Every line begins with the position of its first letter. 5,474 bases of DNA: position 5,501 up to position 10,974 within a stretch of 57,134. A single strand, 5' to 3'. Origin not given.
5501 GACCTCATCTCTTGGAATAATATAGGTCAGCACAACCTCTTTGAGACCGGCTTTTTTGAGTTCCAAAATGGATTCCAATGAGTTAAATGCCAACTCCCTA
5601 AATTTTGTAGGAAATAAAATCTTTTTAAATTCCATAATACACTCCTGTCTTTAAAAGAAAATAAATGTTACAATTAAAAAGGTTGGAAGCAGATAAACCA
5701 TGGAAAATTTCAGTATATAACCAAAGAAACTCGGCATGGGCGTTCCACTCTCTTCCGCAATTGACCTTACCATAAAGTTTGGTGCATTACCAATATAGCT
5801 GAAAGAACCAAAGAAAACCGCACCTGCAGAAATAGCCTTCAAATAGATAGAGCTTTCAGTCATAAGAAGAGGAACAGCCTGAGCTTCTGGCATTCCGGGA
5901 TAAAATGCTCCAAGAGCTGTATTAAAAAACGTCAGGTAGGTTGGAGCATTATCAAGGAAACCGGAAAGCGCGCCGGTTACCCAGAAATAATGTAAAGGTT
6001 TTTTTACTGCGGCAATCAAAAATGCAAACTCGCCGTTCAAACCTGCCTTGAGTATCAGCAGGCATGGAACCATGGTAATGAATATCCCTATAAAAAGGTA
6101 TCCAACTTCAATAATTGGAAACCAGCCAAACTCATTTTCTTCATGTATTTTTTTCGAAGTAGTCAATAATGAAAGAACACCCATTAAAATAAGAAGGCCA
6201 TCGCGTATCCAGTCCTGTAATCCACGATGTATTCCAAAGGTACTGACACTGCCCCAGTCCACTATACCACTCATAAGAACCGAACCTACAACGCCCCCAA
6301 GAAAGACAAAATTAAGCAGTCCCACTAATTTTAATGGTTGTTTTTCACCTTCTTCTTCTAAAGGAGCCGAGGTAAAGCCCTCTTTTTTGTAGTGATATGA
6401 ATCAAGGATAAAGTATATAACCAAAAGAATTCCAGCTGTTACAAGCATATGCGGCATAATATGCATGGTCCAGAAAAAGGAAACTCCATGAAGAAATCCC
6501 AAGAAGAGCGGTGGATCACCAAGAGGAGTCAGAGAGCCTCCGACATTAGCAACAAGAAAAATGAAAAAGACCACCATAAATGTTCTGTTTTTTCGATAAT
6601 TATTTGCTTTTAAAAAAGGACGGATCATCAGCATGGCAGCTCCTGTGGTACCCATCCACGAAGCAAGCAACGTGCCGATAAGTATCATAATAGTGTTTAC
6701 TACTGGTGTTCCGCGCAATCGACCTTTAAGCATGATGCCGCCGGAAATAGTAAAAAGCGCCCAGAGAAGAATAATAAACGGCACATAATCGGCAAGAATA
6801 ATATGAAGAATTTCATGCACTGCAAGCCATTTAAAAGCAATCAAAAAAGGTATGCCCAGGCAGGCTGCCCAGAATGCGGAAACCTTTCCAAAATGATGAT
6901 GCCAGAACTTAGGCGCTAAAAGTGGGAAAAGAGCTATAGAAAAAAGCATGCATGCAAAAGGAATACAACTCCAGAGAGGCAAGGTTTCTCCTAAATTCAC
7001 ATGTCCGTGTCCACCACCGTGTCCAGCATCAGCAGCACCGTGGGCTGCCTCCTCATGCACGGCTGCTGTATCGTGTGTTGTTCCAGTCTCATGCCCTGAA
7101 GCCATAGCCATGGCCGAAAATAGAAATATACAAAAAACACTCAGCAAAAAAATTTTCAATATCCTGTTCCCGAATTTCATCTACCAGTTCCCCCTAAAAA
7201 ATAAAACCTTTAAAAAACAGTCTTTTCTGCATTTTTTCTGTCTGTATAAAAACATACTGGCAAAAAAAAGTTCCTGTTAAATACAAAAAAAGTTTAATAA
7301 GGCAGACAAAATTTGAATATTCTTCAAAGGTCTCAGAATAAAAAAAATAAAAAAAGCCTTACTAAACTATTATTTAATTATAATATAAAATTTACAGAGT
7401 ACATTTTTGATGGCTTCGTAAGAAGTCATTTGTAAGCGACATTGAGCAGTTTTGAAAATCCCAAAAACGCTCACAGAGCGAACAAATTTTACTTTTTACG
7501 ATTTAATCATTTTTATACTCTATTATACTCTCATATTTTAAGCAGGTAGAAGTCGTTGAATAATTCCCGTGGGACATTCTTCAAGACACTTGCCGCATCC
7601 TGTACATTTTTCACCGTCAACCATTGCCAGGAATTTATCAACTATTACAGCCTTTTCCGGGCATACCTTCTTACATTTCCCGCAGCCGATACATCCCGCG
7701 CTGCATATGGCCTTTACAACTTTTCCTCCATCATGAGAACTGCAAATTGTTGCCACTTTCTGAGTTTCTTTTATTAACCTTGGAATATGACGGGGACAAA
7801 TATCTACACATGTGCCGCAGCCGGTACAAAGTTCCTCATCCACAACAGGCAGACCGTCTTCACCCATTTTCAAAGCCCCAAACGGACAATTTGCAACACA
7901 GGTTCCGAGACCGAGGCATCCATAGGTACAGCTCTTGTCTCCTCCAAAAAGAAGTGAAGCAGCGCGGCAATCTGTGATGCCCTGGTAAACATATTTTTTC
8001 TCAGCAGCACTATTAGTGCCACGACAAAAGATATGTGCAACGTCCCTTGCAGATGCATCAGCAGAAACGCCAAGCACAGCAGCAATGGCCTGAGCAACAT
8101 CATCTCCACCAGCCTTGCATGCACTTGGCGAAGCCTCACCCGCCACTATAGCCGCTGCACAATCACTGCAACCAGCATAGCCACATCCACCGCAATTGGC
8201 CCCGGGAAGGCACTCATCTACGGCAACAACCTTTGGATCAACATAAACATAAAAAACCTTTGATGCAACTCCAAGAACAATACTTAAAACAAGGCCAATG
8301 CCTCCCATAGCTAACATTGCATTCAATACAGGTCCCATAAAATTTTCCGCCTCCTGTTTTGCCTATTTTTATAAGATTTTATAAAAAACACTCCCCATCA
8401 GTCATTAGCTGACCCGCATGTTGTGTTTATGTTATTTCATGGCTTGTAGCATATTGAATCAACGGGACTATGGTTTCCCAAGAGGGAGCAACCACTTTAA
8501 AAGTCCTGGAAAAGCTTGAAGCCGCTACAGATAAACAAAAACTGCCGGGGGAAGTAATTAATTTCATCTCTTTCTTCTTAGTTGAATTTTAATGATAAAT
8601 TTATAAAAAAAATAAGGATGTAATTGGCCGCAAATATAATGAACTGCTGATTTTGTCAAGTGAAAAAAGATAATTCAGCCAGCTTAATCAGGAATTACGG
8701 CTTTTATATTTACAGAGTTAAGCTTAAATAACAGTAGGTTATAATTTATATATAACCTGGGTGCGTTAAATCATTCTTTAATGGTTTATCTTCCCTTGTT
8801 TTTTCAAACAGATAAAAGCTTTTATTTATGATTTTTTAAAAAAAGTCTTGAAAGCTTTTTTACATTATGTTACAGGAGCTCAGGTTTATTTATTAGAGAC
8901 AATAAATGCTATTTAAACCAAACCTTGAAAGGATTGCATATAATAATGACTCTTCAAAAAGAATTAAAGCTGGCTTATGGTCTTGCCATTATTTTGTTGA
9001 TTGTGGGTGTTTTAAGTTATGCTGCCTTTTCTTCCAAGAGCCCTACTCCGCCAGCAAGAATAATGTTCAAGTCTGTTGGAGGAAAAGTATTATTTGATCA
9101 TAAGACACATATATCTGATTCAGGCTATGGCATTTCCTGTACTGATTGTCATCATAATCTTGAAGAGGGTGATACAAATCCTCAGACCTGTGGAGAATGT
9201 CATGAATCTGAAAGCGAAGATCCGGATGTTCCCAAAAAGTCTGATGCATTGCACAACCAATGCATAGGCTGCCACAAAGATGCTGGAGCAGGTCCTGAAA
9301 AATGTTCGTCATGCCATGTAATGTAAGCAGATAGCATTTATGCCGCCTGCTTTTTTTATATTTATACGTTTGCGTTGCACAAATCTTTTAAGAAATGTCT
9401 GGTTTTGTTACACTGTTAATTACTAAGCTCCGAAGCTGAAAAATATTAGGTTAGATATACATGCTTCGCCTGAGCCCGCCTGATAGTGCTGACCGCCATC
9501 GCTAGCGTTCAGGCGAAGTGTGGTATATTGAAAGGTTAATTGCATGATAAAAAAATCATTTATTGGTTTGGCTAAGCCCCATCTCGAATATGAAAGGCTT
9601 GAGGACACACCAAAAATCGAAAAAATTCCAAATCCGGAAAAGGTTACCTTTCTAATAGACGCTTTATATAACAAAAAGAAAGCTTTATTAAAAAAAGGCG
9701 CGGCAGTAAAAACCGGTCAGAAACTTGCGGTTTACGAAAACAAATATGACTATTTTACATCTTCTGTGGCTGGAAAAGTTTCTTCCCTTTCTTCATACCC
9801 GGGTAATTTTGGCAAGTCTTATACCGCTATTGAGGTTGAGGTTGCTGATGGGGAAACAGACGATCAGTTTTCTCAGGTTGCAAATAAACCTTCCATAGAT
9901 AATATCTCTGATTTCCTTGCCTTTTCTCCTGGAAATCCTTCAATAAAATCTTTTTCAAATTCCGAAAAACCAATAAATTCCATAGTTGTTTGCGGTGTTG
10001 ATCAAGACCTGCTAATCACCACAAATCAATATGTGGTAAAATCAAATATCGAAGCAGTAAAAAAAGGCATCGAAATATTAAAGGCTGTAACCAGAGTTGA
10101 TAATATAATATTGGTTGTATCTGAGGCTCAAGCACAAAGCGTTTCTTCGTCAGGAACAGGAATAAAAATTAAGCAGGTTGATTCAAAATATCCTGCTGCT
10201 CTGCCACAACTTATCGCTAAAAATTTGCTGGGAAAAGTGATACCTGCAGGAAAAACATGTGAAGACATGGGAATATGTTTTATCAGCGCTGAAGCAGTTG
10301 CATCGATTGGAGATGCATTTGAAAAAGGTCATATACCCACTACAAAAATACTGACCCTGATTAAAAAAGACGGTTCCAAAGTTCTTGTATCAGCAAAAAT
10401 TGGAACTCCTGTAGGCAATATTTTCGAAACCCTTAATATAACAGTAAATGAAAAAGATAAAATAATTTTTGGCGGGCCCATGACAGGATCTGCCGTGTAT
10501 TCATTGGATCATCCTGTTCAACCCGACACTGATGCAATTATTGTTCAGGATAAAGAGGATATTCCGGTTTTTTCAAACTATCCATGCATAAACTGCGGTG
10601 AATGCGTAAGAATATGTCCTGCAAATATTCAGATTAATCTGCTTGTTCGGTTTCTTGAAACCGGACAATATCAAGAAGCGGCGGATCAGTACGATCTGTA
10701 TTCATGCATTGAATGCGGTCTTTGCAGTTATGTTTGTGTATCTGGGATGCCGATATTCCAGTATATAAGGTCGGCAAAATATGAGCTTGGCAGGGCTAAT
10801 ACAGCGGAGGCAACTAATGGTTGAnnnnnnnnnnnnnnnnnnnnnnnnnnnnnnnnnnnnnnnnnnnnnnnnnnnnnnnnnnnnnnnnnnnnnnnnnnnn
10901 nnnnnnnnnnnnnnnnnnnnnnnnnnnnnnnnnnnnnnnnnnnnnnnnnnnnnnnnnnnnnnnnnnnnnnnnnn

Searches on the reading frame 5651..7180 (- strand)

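Call 64: search_protein_families(library=pfam, proteins=[window:5651-7180:-], max_evalue=0.0001)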
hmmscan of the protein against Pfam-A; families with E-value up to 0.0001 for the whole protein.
window:5651-7180:- (509 aa): 2 families
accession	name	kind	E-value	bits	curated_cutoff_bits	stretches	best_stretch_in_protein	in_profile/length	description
PF16980.11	CitMHS_2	-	1e-177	591.8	25.7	1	65-509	2-448/448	Putative citrate transport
PF03600.22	CitMHS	-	1.1e-08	35.1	31.9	1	102-439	11-330/336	Citrate transporter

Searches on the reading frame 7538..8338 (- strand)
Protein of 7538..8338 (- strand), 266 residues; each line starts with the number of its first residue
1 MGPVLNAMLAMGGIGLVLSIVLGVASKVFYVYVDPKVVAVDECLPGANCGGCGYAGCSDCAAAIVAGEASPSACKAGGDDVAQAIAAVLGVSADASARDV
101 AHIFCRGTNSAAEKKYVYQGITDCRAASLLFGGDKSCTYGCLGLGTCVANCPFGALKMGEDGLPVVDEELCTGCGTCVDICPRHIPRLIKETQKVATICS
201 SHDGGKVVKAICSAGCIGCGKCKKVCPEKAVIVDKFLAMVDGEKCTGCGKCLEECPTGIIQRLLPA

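Call 64: search_protein_families(library=pfam, proteins=[window:7538-8338:-], max_evalue=0.0001)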
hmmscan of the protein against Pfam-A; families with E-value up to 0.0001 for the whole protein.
window:7538-8338:- (266 aa): 16 families
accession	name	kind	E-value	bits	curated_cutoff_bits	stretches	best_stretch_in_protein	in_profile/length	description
PF00037.32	Fer4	-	4.4e-18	64.7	21.1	2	164-184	1-21/24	4Fe-4S binding domain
PF12837.12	Fer4_6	-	1.7e-15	56.5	25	2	164-184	2-22/24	4Fe-4S binding domain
PF13187.11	Fer4_9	-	1.3e-14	54.3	27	2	216-259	2-51/52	4Fe-4S dicluster domain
PF12838.12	Fer4_7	-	2.2e-14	54.1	27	2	216-259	2-52/52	4Fe-4S dicluster domain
PF13237.11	Fer4_10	-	1.2e-13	51.2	25.5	2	214-256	7-53/53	4Fe-4S dicluster domain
PF14697.11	Fer4_21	-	5.2e-13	49.4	35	2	211-260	3-57/59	4Fe-4S dicluster domain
PF04060.18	FeS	-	7e-12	45.3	23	1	44-75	1-32/33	Putative Fe-S cluster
PF12797.12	Fer4_2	-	1.1e-10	41.2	24.5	1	164-182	3-21/22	4Fe-4S binding domain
PF25160.1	LdpA_Fe-S-bd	-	4.3e-09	36.4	27.6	1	222-262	9-45/49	LdpA Fe-S cluster-binding domain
PF12798.12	Fer4_3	-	2.3e-08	34.7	27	0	245-259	1-15/15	4Fe-4S binding domain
PF13183.11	Fer4_8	-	6.5e-08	33.4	27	0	244-259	53-68/68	4Fe-4S dicluster domain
PF13534.11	Fer4_17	-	1.9e-07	31.9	22.2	1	171-229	2-59/61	4Fe-4S dicluster domain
PF12800.12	Fer4_4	-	6.4e-07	29.6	24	0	169-182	2-15/17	4Fe-4S binding domain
PF13484.11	Fer4_16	-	7.1e-06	27.1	30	0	244-261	1-18/66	4Fe-4S double cluster binding domain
PF13459.11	Fer4_15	-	4.5e-05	24.5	22.4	0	165-185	2-22/66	4Fe-4S single cluster domain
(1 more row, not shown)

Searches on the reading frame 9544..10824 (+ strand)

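Call 64: search_protein_families(library=pfam, proteins=[window:9544-10824:+], max_evalue=0.0001)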
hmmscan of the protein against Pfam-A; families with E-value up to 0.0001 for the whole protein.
window:9544-10824:+ (426 aa): 12 families
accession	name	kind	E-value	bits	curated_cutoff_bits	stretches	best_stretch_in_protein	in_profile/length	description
PF12838.12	Fer4_7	-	1.7e-07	32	27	1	348-401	2-51/52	4Fe-4S dicluster domain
PF01512.22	Complex1_51K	-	1.7e-07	31.7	31.2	1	138-255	21-148/150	Nuo51 FMN-binding domain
PF13534.11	Fer4_17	-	2e-07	31.9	22.2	1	348-402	2-60/61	4Fe-4S dicluster domain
PF13237.11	Fer4_10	-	3.5e-07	30.5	25.5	1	344-398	5-52/53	4Fe-4S dicluster domain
PF13187.11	Fer4_9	-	8.3e-07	29.4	27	1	348-401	2-50/52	4Fe-4S dicluster domain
PF12837.12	Fer4_6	-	1.2e-06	28.6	25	0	340-361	1-22/24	4Fe-4S binding domain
PF13375.12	RnfC_N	-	2.2e-06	28.1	25.6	1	20-99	16-97/101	RnfC Barrel sandwich hybrid domain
PF12797.12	Fer4_2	-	7.4e-06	26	24.5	0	341-360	3-22/22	4Fe-4S binding domain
PF00037.32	Fer4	-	8.6e-06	25.8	21.1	0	348-361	8-21/24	4Fe-4S binding domain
PF24836.1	NQRA_2nd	-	1e-05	26.2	25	1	142-263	32-144/145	NqrA second alpha/beta domain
PF14697.11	Fer4_21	-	1.1e-05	25.8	35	0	329-361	23-54/59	4Fe-4S dicluster domain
PF13183.11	Fer4_8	-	1.5e-05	25.9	27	0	347-401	4-67/68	4Fe-4S dicluster domain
